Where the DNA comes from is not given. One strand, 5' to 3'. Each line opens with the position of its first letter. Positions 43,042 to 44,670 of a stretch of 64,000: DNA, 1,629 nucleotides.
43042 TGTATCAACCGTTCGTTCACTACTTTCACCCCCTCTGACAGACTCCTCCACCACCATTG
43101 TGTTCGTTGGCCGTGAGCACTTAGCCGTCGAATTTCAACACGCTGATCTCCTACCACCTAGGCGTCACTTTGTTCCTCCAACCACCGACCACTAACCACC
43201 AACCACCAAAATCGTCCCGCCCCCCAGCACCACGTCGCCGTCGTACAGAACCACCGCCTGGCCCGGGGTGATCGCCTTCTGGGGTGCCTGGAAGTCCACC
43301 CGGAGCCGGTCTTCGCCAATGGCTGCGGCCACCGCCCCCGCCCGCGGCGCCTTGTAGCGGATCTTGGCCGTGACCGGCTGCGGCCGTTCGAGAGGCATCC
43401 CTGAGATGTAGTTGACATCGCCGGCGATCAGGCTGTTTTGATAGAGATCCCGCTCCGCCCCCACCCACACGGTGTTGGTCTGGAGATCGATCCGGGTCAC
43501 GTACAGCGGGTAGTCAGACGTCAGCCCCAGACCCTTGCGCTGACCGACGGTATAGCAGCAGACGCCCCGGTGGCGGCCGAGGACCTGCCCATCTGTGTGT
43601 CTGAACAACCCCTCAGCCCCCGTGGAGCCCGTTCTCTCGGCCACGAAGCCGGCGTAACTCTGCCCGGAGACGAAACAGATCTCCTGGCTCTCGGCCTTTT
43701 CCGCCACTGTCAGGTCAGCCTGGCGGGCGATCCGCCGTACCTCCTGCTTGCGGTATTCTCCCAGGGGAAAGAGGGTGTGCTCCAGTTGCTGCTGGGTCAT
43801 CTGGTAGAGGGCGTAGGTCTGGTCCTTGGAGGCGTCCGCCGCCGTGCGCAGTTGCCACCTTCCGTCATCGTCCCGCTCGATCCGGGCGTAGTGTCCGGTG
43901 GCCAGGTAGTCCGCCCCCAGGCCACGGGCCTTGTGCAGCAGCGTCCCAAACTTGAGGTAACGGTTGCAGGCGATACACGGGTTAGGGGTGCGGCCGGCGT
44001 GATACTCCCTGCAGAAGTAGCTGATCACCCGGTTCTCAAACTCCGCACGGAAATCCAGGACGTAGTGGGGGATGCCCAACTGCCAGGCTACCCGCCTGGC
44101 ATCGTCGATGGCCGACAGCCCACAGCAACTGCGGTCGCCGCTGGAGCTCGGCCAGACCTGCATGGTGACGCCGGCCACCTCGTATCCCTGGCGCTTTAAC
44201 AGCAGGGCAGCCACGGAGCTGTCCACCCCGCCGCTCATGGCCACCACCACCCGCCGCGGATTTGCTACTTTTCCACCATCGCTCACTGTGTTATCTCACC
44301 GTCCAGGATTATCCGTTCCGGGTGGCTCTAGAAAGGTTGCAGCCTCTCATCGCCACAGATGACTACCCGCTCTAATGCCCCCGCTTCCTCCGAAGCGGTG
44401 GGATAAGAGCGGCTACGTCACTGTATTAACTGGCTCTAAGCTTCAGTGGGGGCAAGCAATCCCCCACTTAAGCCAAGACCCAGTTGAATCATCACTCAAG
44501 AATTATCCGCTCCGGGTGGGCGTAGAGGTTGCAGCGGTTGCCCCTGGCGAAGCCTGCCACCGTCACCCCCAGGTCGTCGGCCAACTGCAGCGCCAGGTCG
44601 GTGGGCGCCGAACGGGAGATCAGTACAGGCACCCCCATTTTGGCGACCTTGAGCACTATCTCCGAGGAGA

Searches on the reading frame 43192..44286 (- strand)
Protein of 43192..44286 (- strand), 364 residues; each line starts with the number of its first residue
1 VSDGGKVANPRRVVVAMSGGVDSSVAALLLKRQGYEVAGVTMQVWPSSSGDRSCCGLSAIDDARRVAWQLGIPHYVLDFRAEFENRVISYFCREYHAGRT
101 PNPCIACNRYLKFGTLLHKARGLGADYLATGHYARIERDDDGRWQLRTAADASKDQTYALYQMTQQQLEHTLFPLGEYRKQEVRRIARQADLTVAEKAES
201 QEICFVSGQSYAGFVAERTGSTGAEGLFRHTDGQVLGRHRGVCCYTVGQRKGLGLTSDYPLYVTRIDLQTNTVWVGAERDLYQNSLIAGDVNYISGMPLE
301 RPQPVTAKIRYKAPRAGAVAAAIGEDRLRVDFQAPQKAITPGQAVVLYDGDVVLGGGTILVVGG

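Call 50: find_homologous_proteins(query=window:43192-44286:-, max_evalue=1e-60)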
Query window:43192-44286:- (364 aa): 7998 proteins with E <= 1e-60 among 8000 candidates; the best 120 are listed.
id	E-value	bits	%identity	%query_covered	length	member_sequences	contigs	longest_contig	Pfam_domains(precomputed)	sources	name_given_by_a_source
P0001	3.6e-240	814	99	98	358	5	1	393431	PF20259.4,PF03054.23,PF20258.5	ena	-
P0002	7.3e-211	718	87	100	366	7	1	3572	PF20259.4,PF03054.23,PF20258.5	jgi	-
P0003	1.0e-208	711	87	100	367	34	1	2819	PF20259.4,PF03054.23,PF20258.5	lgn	-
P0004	9.4e-204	694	85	98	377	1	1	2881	PF20259.4,PF03054.23,PF20258.5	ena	-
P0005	8.2e-190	648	82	96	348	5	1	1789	PF20259.4,PF03054.23,PF20258.5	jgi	jgi:tRNA-specific 2-thiouridylase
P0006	4.9e-188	643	78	97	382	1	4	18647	PF20259.4,PF03054.23,PF20258.5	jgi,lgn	jgi:tRNA-specific 2-thiouridylase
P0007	5.4e-181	619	78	97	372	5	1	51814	PF20259.4,PF03054.23,PF06508.20,PF20258.5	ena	-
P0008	1.8e-172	591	75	97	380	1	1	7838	PF20259.4,PF03054.23,PF20258.5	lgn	-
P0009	6.1e-168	577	72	97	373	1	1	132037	PF20259.4,PF03054.23,PF20258.5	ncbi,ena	-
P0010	5.9e-167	573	74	97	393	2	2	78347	PF20259.4,PF03054.23,PF06508.20,PF20258.5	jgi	jgi:tRNA-specific 2-thiouridylase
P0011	1.3e-159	549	84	81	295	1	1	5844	PF20259.4,PF03054.23,PF20258.5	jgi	jgi:tRNA-specific 2-thiouridylase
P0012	2.6e-156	538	69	97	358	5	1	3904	PF20259.4,PF03054.23,PF06508.20,PF20258.5,PF02540.24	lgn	-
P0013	2.9e-152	525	66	96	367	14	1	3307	PF20259.4,PF03054.23,PF20258.5,PF02540.24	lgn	-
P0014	1.1e-151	523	63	99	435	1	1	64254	PF20259.4,PF03054.23,PF20258.5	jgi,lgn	jgi:tRNA-specific 2-thiouridylase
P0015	3.6e-151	521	67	95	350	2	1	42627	PF20259.4,PF03054.23,PF20258.5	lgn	-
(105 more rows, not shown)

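Call 51: find_encoding_contigs(protein=P0002, flank=3000, max_places=3)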
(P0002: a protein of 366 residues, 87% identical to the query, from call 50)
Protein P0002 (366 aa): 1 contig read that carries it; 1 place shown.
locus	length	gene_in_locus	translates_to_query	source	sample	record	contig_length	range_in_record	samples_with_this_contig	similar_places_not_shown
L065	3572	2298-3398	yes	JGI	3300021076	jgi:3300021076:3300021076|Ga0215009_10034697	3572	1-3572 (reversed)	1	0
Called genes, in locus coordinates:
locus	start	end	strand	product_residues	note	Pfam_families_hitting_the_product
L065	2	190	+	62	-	?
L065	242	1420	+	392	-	PF06925:MGDG_synth, PF02350:Epimerase_2 (weak), PF00534:Glycos_transf_1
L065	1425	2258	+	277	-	PF02634:FdhD-NarQ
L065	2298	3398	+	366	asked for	PF03054:tRNA_Me_trans, PF20259:tRNA_Me_trans_M, PF20258:tRNA_Me_trans_C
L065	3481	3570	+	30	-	?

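Call 52: find_encoding_contigs(protein=P0006, flank=3000, max_places=3)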
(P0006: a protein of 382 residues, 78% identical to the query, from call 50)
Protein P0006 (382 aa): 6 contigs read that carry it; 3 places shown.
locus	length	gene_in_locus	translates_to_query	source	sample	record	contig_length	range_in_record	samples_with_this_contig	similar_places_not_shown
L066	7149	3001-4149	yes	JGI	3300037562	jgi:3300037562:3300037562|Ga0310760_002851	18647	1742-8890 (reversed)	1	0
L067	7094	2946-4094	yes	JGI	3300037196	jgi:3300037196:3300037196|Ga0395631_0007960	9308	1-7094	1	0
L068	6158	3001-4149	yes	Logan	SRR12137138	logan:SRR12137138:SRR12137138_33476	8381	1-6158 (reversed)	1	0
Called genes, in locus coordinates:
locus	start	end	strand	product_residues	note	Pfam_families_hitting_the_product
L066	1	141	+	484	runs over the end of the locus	PF27537:HoxH (weak), PF00374:NiFeSe_Hases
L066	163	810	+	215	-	PF01292:Ni_hydr_CYTB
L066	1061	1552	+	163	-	PF01750:HycI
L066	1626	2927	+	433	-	PF06925:MGDG_synth, PF02350:Epimerase_2 (weak), PF00534:Glycos_transf_1 (weak), PF04101:Glyco_tran_28_C (faint)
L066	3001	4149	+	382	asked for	PF03054:tRNA_Me_trans, PF20259:tRNA_Me_trans_M, PF20258:tRNA_Me_trans_C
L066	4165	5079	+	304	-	PF02540:NAD_synthase, PF00733:Asn_synthase (weak)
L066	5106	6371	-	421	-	PF01566:Nramp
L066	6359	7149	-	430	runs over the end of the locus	PF05239:PRC (faint), PF03448:MgtE_N, PF00571:CBS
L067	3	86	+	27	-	?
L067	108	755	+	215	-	PF01292:Ni_hydr_CYTB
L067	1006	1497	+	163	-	PF01750:HycI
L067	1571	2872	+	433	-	PF06925:MGDG_synth, PF02350:Epimerase_2 (weak), PF00534:Glycos_transf_1 (weak), PF04101:Glyco_tran_28_C (faint)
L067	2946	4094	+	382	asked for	PF03054:tRNA_Me_trans, PF20259:tRNA_Me_trans_M, PF20258:tRNA_Me_trans_C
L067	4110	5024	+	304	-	PF02540:NAD_synthase, PF00733:Asn_synthase (weak)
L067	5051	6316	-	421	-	PF01566:Nramp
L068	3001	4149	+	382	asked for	PF03054:tRNA_Me_trans, PF20259:tRNA_Me_trans_M, PF20258:tRNA_Me_trans_C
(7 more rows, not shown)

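Call 53: find_encoding_contigs(protein=P0007, flank=3000, max_places=3)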
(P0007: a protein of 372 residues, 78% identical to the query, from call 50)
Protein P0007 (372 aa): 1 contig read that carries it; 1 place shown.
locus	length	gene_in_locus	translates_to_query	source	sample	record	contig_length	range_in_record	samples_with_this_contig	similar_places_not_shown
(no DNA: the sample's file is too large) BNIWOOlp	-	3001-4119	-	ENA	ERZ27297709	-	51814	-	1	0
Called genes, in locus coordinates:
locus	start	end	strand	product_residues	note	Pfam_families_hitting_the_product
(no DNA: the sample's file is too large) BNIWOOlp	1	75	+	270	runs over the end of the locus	PF09721:Exosortase_EpsH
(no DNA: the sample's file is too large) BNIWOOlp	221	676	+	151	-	PF01750:HycI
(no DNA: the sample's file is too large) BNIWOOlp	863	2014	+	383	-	PF06925:MGDG_synth, PF00534:Glycos_transf_1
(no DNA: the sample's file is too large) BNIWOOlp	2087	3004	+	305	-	PF02634:FdhD-NarQ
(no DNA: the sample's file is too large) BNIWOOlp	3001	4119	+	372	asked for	PF03054:tRNA_Me_trans, PF06508:QueC (faint), PF20259:tRNA_Me_trans_M, PF20258:tRNA_Me_trans_C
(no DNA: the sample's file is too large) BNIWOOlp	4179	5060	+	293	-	PF02540:NAD_synthase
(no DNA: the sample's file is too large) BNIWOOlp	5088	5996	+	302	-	PF00126:HTH_1, PF12849:PBP_like_2 (faint), PF03466:LysR_substrate, PF12727:PBP_like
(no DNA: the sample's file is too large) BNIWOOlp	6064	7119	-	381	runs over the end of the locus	PF00266:Aminotran_5, PF01053:Cys_Met_Meta_PP (weak), PF01041:DegT_DnrJ_EryC1, PF01212:Beta_elim_lyase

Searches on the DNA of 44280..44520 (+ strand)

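Call 15: search_rna_families(source=window, start=44280, end=44520, threshold=evalue, max_evalue=10)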
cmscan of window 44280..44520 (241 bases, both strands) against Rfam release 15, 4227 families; matches with E-value up to 10: 2.
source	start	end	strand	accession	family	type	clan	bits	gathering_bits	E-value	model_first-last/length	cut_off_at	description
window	44356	44425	+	RF01015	mir-885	Gene; miRNA;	-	15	66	1.9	1-74/74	no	mir-885 microRNA precursor family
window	44367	44412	+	RF03627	mir-9168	Gene; miRNA;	-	14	100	5.7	1-95/95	no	mir-9168 microRNA precursor family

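Call 46: search_dna_similar(query=window:44354-44488:+, collection=plasmids, mode=distant, max_evalue=0.001)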
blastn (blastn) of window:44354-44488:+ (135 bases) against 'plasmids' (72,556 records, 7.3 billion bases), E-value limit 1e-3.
No match.

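Call 47: search_dna_similar(query=window:44354-44488:+, collection=phages, mode=distant, max_evalue=0.001)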
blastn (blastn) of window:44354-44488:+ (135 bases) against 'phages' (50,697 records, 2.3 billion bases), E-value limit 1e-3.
No match.
